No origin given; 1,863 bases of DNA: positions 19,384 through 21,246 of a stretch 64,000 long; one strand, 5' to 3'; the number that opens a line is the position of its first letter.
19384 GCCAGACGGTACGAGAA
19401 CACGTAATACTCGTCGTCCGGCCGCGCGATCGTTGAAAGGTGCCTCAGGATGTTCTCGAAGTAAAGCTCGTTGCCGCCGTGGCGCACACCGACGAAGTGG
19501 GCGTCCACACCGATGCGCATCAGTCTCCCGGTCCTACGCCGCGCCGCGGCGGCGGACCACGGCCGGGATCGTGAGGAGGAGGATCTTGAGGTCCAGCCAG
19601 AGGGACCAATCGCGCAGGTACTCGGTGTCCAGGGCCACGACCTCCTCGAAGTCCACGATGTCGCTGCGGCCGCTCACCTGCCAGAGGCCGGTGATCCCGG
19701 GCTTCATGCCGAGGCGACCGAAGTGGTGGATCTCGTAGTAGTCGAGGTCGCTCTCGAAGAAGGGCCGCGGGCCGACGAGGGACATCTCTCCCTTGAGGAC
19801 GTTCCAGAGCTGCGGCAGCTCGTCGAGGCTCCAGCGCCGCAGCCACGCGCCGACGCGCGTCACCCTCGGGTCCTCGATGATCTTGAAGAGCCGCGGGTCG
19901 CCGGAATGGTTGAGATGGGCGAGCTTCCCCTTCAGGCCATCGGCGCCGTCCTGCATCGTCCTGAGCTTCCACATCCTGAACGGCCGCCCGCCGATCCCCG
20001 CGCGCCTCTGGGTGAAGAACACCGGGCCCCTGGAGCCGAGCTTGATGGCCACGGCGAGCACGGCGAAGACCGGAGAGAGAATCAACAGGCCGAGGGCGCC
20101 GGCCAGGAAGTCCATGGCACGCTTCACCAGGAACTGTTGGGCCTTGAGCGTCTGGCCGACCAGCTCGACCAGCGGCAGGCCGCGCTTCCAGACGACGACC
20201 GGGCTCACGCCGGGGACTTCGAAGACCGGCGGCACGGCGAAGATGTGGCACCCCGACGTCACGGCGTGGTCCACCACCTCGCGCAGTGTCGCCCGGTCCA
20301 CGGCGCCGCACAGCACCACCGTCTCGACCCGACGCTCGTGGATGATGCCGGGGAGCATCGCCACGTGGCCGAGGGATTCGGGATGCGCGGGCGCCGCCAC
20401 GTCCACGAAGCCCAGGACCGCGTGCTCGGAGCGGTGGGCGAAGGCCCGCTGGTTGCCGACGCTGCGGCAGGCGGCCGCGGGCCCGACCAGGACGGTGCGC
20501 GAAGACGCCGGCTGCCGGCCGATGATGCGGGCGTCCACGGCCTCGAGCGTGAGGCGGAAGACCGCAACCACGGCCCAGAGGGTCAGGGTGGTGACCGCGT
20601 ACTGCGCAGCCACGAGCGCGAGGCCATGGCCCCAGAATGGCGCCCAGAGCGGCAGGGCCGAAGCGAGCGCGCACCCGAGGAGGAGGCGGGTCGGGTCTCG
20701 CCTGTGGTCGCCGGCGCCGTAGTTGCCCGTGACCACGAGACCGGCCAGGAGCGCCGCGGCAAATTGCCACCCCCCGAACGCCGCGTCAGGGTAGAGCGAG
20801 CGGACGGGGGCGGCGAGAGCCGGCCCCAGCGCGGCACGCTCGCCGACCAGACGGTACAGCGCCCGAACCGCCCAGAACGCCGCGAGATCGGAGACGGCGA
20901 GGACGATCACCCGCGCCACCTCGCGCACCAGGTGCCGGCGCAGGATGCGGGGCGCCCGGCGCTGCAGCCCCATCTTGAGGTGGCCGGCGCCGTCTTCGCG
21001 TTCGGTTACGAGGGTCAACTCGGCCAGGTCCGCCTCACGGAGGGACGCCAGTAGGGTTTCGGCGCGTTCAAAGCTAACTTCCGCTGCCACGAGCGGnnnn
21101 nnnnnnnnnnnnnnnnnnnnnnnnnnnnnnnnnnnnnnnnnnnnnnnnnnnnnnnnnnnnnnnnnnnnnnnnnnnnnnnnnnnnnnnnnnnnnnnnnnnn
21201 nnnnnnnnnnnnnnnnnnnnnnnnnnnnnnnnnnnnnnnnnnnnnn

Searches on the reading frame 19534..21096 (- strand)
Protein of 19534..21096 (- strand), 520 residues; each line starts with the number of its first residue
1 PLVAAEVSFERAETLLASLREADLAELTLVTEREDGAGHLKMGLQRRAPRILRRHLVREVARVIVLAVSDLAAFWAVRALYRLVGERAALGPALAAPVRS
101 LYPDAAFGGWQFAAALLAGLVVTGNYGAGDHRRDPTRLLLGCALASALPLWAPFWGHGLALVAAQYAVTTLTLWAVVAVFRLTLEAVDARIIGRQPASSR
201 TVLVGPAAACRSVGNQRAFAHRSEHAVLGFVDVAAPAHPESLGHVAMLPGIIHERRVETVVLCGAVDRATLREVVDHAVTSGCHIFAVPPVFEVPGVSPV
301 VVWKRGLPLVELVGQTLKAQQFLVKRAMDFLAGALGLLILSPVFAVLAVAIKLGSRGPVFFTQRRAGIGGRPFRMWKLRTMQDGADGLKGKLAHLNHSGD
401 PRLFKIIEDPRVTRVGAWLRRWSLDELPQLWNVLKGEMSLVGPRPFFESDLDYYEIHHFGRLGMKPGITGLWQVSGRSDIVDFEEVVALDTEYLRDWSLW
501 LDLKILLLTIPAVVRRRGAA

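Call 25: search_protein_families(library=pfam, proteins=[window:19534-21096:-], max_evalue=0.001)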
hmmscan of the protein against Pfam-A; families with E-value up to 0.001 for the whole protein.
window:19534-21096:- (520 aa): 1 family
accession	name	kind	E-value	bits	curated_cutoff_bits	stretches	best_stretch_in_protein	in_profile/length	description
PF02397.22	Bac_transf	-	3.6e-63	212.8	27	1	325-514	1-178/179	Bacterial sugar transferase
